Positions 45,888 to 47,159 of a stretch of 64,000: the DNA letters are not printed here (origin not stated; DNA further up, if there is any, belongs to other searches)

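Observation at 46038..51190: Radical SAM/SPASM gene immediately downstream of two tandem secreted beta-helix paralogs: candidate modification system for surface proteins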

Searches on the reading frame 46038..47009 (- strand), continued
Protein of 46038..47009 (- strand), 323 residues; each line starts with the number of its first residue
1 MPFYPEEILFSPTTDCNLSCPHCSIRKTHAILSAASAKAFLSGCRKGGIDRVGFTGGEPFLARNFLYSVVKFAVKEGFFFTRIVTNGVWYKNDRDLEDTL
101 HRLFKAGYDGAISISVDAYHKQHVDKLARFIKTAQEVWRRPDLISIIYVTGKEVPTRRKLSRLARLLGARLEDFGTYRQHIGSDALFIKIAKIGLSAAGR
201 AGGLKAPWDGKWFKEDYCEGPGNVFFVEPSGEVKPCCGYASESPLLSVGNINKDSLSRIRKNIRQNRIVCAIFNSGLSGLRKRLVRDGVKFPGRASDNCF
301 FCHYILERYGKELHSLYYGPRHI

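Call 22: find_related_loci(query=A1, collection=genome_contigs, flank=10000)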
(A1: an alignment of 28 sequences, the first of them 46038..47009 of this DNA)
Query A1 (323 aa) in genome_contigs; peptide patterns used: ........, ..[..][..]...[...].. (x = any residue, [..] = any of these).
599 stretches matched a pattern (row limit reached: there are more); 430 encode a relative of the query (tblastn E <= 1e-3); the best 80 are kept; 80 distinct loci.
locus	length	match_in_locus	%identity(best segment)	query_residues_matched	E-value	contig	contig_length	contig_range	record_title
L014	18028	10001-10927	51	1-308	5e-108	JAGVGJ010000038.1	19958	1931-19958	MAG: Candidatus Omnitrophota bacterium isolate DeMMO2_5 c_000000034390, whole genome shotgun sequence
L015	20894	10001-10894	52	3-313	4e-103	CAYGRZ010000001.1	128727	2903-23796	MAG TPA_asm: uncultured Planctomycetia bacterium isolate ERP119294_co1_123 genome assembly, contig: NODE_140_length_1287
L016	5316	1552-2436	50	3-308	1e-100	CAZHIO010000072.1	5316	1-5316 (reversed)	MAG TPA_asm: uncultured Planctomycetia bacterium isolate SRP178699_co1_494 genome assembly, contig: NODE_22943_length_53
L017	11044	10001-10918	42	1-308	1e-76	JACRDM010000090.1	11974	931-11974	MAG: Elusimicrobia bacterium isolate NC_groundwater_1672_Pr3_B-0.1um_44_11 SR-2_scaffold_141_2192203, whole genome shotg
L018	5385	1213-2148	42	3-305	7e-74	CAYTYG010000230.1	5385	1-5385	MAG TPA_asm: uncultured Treponema sp. isolate SRP192927_co6_748 genome assembly, contig: NODE_42505_length_5385_cov_3.56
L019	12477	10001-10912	40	3-308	3e-73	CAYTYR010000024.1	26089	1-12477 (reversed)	MAG TPA_asm: uncultured Clostridia bacterium isolate binchicken_co220_96 genome assembly, contig: NODE_1100_length_26089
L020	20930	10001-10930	42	3-308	9e-73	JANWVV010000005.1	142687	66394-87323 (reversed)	MAG: Gemmataceae bacterium isolate SKYG125 NODE_5_length_142687_cov_34.075668, whole genome shotgun sequence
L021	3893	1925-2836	40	3-305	2e-70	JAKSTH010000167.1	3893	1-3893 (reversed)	MAG: Treponema sp. isolate Horse_feces302 MAG302_167, whole genome shotgun sequence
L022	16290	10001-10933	40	3-308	4e-69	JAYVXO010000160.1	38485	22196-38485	MAG: Fimbriiglobus sp. isolate GL85_DN_metabat_129_sub GL85_DN_metabat_129_sub_159, whole genome shotgun sequence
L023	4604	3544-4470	40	3-308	1e-68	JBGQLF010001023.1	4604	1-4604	MAG: Gemmataceae bacterium isolate OBJ2_061818_050_44 k141_1492058_length_4604_cov_7.0000, whole genome shotgun sequence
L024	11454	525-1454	38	3-308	9e-69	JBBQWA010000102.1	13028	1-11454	MAG: Gemmatales bacterium isolate Co_metawrap_2031 Cmw_2031_k141_965171_length_13028_cov_15.0000, whole genome shotgun s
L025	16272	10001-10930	40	3-308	2e-68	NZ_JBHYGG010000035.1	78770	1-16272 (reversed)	MAG: Gemmata sp. isolate SAMS01UC_bin-009 SAMS01UC_bin-009_c13, whole genome shotgun sequence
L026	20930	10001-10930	39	3-308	1e-67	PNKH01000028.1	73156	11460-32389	MAG: Isosphaera sp. isolate PR.3.33 PR_1000099_73156, whole genome shotgun sequence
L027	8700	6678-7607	39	3-308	9e-67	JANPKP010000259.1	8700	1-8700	MAG: Gemmataceae bacterium isolate VAR_61_metabat_220 VAR_61_k141_974013, whole genome shotgun sequence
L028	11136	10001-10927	39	3-308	6e-67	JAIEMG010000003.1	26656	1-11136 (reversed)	MAG: Gemmataceae bacterium isolate co.spades.CONCOCT.2.5kb_030 c_000000000111, whole genome shotgun sequence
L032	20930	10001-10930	38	3-308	2e-66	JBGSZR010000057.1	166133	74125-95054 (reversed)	MAG: Gemmataceae bacterium isolate JTS-AC51 k141_3946176, whole genome shotgun sequence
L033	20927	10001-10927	38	3-308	8e-65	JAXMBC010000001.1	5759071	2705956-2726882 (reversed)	MAG: Gemmatales bacterium isolate STL-PLA26 C1.125.fa-1, whole genome shotgun sequence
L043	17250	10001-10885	36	3-305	2e-58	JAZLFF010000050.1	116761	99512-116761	MAG: Treponema sp. isolate T1900045005_TA20190067.MAGScoT_cleanbin_000073 SGB_4353_k141_981815, whole genome shotgun seq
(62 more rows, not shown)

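Call 41: predict_structure(alignment_id=A1)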
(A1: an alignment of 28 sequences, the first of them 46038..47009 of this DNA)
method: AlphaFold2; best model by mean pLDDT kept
length: 323 residues; sequences in the alignment: 28
mean_pLDDT: 90.3   pTM: 0.88
mean pLDDT of the five models: 90.3, 90.3, 90.0, 89.9, 88.6
residues with pLDDT >= 90: 207; 70-90: 97; 50-70: 16; < 50: 3
segments of 3 or more residues with pLDDT < 50: 321-323
pLDDT, mean of each block of 10 residues (from residue 1): 87 90 79 97 96 94 98 98 96 98 98 94 97 96 93 95 98 95 94 83 83 69 84 78 87 95 88 85 92 89 90 85 38
secondary structure, 60 per line:
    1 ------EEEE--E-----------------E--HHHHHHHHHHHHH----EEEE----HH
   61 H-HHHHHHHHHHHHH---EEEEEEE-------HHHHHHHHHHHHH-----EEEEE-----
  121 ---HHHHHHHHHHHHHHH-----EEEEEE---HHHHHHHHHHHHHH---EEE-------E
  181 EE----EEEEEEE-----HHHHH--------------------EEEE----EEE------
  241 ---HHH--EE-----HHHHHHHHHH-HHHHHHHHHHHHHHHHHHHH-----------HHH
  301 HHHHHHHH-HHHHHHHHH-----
elements in order: E7-10 H34-46 E51-54 H63-75 E79-85 H93-105 E111-115 H124-138 E144-149 H153-166 E170-172 E180-182 E187-193 H199-203 E224-227 E232-234 H256-265 H267-286 H298-308 H310-318

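Call 44: fold_search(model_id=the predicted structure, library=pdb)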
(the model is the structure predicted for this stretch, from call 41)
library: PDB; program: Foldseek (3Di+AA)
matches with E <= 10: 1777; with E <= 0.001: 115
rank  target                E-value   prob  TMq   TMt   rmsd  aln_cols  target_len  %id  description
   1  8ai1_A                9.7e-15  1.00  0.73  0.74   3.9       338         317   18  Crystal structure of radical SAM epimerase EpeE from Bacillus subtilis with [4Fe-4S] clusters and S-adenosyl-L-homocys (released 2024-01-10)
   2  8ai3_A                2.6e-14  1.00  0.74  0.75   3.9       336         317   18  Crystal structure of radical SAM epimerase EpeE C223A mutant from Bacillus subtilis with [4Fe-4S] clusters and S-adeno (released 2024-01-10)
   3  8ai6_A                3.0e-14  1.00  0.73  0.73   4.1       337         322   19  Crystal structure of radical SAM epimerase EpeE D210A mutant from Bacillus subtilis with [4Fe-4S] clusters, S-adenosyl (released 2024-01-10)
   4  8ai2_B                4.2e-14  1.00  0.73  0.73   4.3       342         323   18  Crystal structure of radical SAM epimerase EpeE from Bacillus subtilis with [4Fe-4S] clusters, S-adenosyl-L-homocystei (released 2024-01-10)
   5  8ai3_B                6.0e-14  1.00  0.73  0.73   4.2       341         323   19  Crystal structure of radical SAM epimerase EpeE C223A mutant from Bacillus subtilis with [4Fe-4S] clusters and S-adeno (released 2024-01-10)
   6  8ai4_A                6.4e-14  1.00  0.71  0.73   4.7       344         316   17  Crystal structure of radical SAM epimerase EpeE C223A mutant from Bacillus subtilis with [4Fe-4S] clusters, S-adenosyl (released 2024-01-10)
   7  8ai6_B                9.1e-14  1.00  0.71  0.71   4.5       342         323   18  Crystal structure of radical SAM epimerase EpeE D210A mutant from Bacillus subtilis with [4Fe-4S] clusters, S-adenosyl (released 2024-01-10)
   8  8ai4_B                1.2e-13  1.00  0.73  0.73   4.3       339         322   18  Crystal structure of radical SAM epimerase EpeE C223A mutant from Bacillus subtilis with [4Fe-4S] clusters, S-adenosyl (released 2024-01-10)
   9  8ai1_B                6.3e-13  1.00  0.73  0.74   4.2       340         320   18  Crystal structure of radical SAM epimerase EpeE from Bacillus subtilis with [4Fe-4S] clusters and S-adenosyl-L-homocys (released 2024-01-10)
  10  5why_B                4.6e-10  1.00  0.55  0.43   8.0       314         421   16  Structural Insights into Thioether Bond Formation in the Biosynthesis of Sactipeptides (released 2017-07-26)
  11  7vob                  1.3e-09  1.00  0.55  0.55   8.3       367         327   15  The crystal structure of a Radical SAM Enzyme BlsE involved in the Biosynthesis of Blasticidin S (released 2022-05-04)
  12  5why_A                3.0e-09  1.00  0.55  0.44   8.8       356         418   16  Structural Insights into Thioether Bond Formation in the Biosynthesis of Sactipeptides (released 2017-07-26)
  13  4k38_A                3.8e-09  1.00  0.53  0.47  10.9       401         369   14  Native anSMEcpe with bound AdoMet and Kp18Cys peptide (released 2013-05-08)
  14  6efn                  4.2e-09  1.00  0.54  0.46   5.6       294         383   18  Structure of a RiPP maturase, SkfB (released 2018-10-24)
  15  4k36_B                4.5e-09  1.00  0.53  0.48  10.7       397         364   15  His6 tagged anSMEcpe with bound AdoMet (released 2013-05-08)
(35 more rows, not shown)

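Call 53: find_encoding_contigs(protein=P0004, flank=9000, max_places=1)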
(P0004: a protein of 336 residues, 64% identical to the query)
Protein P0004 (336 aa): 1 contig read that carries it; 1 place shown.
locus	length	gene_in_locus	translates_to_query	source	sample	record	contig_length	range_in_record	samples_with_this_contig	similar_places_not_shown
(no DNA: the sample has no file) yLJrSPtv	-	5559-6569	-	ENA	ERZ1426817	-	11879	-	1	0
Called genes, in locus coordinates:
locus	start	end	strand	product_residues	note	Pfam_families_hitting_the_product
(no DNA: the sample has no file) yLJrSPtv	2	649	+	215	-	?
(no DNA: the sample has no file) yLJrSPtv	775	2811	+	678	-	-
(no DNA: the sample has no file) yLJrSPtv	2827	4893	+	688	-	-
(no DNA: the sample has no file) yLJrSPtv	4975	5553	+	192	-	PF00210:Ferritin, PF02915:Rubrerythrin, PF21349:RUBY_RBDX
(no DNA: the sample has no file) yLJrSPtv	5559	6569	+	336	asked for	PF04055:Radical_SAM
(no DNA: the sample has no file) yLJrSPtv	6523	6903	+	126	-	-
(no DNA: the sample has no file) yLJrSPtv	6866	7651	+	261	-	-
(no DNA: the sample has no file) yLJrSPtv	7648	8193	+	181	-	PF01161:PBP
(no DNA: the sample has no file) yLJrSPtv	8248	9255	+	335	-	PF01210:NAD_Gly3P_dh_N, PF03807:F420_oxidored (faint), PF07479:NAD_Gly3P_dh_C, PF20618:GPD_NAD_C_bact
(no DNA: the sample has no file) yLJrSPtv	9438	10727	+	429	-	PF01408:GFO_IDH_MocA (weak), PF03447:NAD_binding_3, PF00742:Homoserine_dh, PF01842:ACT, PF22629:ACT_AHAS_ss (weak)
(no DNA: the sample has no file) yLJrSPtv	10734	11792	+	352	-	PF00291:PALP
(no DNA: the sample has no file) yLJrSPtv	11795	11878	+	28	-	?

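Call 54: find_encoding_contigs(protein=P0019, flank=9000, max_places=1)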
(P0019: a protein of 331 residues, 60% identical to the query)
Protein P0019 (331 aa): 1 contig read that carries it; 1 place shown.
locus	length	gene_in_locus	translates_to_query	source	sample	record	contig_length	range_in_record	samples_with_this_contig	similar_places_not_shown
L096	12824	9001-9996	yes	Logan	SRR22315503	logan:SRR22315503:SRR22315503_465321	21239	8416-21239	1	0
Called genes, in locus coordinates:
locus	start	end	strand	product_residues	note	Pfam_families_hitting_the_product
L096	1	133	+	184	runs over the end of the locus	PF03602:Cons_hypoth95, PF05175:MTS (weak)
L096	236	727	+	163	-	PF01467:CTP_transf_like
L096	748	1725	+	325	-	PF01515:PTA_PTB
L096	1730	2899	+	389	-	PF00871:Acetate_kinase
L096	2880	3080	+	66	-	PF01783:Ribosomal_L32p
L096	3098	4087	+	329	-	PF02504:FA_synthesis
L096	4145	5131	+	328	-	PF00108:Thiolase_N, PF08545:ACP_syn_III, PF08541:ACP_syn_III_C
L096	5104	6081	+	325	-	PF00698:Acyl_transf_1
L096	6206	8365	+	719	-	-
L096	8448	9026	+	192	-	PF00210:Ferritin, PF02915:Rubrerythrin, PF23458:DUF7130 (faint), PF21349:RUBY_RBDX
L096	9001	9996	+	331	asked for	PF04055:Radical_SAM, PF13186:SPASM (weak)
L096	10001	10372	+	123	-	-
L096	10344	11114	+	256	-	-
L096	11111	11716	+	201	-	PF01161:PBP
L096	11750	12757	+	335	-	PF01210:NAD_Gly3P_dh_N, PF03807:F420_oxidored (weak), PF07479:NAD_Gly3P_dh_C, PF20618:GPD_NAD_C_bact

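Call 55: find_encoding_contigs(protein=P0020, flank=9000, max_places=1)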
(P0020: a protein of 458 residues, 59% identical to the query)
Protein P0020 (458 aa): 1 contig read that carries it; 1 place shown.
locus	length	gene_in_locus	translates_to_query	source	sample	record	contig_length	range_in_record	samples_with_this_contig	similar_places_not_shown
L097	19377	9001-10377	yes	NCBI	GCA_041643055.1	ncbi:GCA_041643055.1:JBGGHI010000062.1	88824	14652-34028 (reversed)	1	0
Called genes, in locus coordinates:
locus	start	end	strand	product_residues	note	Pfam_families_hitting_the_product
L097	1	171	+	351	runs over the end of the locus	PF00535:Glycos_transf_2, PF13641:Glyco_tranf_2_3 (faint)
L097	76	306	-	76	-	PF00830:Ribosomal_L28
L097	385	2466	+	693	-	PF17191:RecG_wedge, PF01336:tRNA_anti-codon, PF00270:DEAD, PF04851:ResIII, PF00271:Helicase_C, PF22590:Cas3-like_C_2 (faint), PF19833:RecG_dom3_C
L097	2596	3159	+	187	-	PF03602:Cons_hypoth95, PF05175:MTS (weak)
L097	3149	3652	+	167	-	PF01467:CTP_transf_like, PF08218:Citrate_ly_lig (weak)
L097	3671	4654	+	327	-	PF01515:PTA_PTB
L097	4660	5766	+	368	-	PF00871:Acetate_kinase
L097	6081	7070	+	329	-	PF02504:FA_synthesis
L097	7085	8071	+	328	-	PF00108:Thiolase_N (weak), PF08545:ACP_syn_III, PF08541:ACP_syn_III_C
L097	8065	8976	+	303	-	PF00698:Acyl_transf_1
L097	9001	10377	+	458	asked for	PF04055:Radical_SAM, PF13186:SPASM (weak)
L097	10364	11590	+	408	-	PF01161:PBP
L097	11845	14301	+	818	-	-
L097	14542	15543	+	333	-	PF01210:NAD_Gly3P_dh_N, PF03807:F420_oxidored (weak), PF07479:NAD_Gly3P_dh_C, PF20618:GPD_NAD_C_bact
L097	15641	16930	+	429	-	PF01408:GFO_IDH_MocA (weak), PF03447:NAD_binding_3, PF00742:Homoserine_dh, PF01842:ACT, PF22629:ACT_AHAS_ss (weak)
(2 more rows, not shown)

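Call 56: find_encoding_contigs(protein=P0015, flank=9000, max_places=1)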
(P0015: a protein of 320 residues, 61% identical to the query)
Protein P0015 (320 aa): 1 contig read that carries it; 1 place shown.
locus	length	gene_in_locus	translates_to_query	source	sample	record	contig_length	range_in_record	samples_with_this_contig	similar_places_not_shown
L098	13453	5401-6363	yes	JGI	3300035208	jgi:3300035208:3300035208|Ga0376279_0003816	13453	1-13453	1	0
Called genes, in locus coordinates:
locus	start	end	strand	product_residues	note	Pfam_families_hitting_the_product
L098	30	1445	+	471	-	PF00404:Dockerin_1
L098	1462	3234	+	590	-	-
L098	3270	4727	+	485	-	-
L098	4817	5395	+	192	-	PF00210:Ferritin (weak), PF02915:Rubrerythrin, PF23458:DUF7130 (weak), PF21349:RUBY_RBDX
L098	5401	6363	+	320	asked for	PF04055:Radical_SAM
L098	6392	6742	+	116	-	-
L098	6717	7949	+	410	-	PF01161:PBP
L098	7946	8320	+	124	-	PF08308:PEGA (weak)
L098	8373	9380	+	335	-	PF01210:NAD_Gly3P_dh_N, PF03807:F420_oxidored (faint), PF07479:NAD_Gly3P_dh_C, PF20618:GPD_NAD_C_bact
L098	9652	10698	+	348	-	PF17761:DUF1016_N, PF06250:YhcG_C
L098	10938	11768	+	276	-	-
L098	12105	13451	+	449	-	?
